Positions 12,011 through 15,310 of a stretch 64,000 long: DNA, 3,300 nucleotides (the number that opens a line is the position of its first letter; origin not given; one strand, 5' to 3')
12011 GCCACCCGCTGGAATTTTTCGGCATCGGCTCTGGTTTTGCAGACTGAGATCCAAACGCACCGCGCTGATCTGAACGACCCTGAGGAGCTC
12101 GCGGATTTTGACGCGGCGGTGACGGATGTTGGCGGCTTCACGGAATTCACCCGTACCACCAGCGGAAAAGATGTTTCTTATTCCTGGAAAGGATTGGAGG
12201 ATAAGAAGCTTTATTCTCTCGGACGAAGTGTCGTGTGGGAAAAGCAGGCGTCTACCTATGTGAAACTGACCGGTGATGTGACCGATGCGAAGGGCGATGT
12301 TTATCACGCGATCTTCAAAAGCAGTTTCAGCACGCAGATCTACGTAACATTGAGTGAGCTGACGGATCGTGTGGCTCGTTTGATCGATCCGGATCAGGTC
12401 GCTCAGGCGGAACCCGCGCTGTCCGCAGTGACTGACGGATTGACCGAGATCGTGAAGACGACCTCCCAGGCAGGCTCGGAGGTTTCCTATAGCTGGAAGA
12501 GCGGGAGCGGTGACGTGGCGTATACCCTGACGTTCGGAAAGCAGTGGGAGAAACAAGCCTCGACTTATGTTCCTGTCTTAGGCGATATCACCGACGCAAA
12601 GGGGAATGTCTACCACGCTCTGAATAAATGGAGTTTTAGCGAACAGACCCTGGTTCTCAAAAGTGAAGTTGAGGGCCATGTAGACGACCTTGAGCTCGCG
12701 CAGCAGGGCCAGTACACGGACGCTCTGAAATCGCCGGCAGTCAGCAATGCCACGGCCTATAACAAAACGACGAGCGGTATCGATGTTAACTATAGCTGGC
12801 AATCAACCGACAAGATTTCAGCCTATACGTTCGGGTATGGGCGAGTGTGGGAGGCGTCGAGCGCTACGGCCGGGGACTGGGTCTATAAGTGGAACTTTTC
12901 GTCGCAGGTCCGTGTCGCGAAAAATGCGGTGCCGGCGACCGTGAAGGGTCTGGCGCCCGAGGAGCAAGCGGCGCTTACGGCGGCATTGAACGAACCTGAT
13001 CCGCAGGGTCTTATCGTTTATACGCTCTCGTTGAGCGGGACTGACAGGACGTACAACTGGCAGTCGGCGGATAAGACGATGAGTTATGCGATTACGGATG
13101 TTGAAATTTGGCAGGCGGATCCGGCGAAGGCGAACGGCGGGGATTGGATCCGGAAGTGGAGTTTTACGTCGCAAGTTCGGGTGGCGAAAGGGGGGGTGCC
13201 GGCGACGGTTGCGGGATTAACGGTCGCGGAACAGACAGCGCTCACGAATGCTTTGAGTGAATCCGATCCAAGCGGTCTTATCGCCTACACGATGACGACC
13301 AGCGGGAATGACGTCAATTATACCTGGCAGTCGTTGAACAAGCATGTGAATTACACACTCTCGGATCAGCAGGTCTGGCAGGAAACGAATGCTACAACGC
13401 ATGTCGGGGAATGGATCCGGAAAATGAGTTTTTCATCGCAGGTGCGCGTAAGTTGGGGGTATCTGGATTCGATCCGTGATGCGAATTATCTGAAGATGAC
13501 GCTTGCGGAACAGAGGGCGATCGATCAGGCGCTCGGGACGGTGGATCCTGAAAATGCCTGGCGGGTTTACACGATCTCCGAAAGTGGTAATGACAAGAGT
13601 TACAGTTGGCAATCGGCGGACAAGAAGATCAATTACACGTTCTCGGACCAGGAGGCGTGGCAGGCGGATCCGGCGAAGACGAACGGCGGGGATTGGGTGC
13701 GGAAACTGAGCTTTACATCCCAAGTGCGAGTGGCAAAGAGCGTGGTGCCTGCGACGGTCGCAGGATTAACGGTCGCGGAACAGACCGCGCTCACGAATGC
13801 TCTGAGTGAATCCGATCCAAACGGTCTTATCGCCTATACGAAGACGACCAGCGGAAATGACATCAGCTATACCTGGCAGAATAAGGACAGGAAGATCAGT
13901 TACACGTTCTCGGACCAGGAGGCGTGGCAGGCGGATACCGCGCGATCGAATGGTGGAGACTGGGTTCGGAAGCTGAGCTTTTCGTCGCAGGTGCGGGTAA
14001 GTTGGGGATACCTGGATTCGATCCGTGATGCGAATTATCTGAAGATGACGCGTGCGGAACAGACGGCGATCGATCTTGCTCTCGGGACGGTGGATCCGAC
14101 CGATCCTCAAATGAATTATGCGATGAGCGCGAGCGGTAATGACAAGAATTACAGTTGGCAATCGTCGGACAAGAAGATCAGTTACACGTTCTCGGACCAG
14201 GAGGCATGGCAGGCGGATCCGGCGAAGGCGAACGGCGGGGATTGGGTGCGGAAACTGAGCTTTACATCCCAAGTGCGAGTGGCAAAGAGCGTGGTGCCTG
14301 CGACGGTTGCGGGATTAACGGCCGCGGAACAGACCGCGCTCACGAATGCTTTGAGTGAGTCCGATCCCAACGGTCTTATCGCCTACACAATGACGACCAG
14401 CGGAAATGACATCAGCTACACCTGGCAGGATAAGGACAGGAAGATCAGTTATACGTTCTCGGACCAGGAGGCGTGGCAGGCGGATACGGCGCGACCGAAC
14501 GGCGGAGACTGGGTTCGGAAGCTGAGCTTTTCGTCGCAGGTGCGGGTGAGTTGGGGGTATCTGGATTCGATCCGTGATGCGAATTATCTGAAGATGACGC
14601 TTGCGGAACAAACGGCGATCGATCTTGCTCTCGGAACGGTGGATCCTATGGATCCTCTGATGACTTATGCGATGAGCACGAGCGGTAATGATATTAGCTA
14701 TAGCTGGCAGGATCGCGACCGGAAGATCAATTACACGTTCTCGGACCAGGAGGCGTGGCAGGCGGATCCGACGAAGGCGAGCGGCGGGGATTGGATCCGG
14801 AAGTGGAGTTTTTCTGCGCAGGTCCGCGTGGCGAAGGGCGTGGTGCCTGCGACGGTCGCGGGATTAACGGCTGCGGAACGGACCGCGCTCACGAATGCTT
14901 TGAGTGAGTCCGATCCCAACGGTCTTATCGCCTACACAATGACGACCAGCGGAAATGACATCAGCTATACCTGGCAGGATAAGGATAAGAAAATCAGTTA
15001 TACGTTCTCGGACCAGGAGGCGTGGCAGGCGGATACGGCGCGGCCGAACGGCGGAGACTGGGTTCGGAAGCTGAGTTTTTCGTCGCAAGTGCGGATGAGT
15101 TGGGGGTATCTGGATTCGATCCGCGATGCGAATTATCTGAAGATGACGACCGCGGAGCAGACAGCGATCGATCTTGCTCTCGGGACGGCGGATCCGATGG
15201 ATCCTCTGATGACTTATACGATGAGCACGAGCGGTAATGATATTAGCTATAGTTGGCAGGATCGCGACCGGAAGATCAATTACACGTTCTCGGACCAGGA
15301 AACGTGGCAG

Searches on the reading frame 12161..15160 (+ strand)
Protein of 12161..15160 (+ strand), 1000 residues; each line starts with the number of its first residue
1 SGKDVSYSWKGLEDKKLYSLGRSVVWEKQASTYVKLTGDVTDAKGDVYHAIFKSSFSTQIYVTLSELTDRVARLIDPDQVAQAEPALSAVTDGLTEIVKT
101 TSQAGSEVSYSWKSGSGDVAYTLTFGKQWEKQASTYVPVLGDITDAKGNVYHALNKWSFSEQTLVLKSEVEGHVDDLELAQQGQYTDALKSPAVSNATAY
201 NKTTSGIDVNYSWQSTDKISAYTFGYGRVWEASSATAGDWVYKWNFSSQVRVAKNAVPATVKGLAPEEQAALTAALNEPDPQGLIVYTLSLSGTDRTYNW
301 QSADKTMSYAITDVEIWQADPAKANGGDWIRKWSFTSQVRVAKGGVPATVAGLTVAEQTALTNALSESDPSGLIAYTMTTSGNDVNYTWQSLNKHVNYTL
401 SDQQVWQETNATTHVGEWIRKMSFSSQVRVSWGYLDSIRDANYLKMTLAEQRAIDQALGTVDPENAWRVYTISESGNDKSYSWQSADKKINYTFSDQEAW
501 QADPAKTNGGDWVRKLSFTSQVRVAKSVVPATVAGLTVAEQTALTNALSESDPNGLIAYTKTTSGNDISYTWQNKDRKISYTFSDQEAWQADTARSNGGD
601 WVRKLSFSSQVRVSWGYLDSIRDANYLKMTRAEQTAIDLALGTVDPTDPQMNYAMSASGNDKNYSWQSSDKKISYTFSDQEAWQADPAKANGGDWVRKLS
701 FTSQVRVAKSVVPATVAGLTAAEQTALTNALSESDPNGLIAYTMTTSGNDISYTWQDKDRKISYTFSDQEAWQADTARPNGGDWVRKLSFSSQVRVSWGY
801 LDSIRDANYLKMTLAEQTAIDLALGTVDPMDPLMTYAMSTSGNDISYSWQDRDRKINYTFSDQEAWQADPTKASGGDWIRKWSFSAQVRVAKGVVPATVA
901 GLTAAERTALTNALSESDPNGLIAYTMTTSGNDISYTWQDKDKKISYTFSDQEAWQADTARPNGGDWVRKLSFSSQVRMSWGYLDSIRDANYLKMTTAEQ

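Call 7: search_protein_families(library=pfam, proteins=[window:12161-15160:+], max_evalue=0.1)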
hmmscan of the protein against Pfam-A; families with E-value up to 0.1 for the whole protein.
window:12161-15160:+ (1000 aa): 5 families
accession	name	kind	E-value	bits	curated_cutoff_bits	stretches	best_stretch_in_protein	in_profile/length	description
PF11173.13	DUF2960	-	1.5e-08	35.4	27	0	933-980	4-51/79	Protein of unknown function (DUF2960)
PF02019.24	WIF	-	2.8e-08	34.1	25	0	376-402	35-62/131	WIF domain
PF25829.1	DUF7953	-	0.00052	20.5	27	0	941-958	40-57/114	Domain of unknown function (DUF7953)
PF14427.12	Pput2613-deam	-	0.0078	16.4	25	0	192-223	77-108/118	Pput_2613-like deaminase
PF22096.1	TagH_C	-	0.041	14.9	27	0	925-953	42-70/107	Teichoic acid transporter subunit TagH C-terminal domain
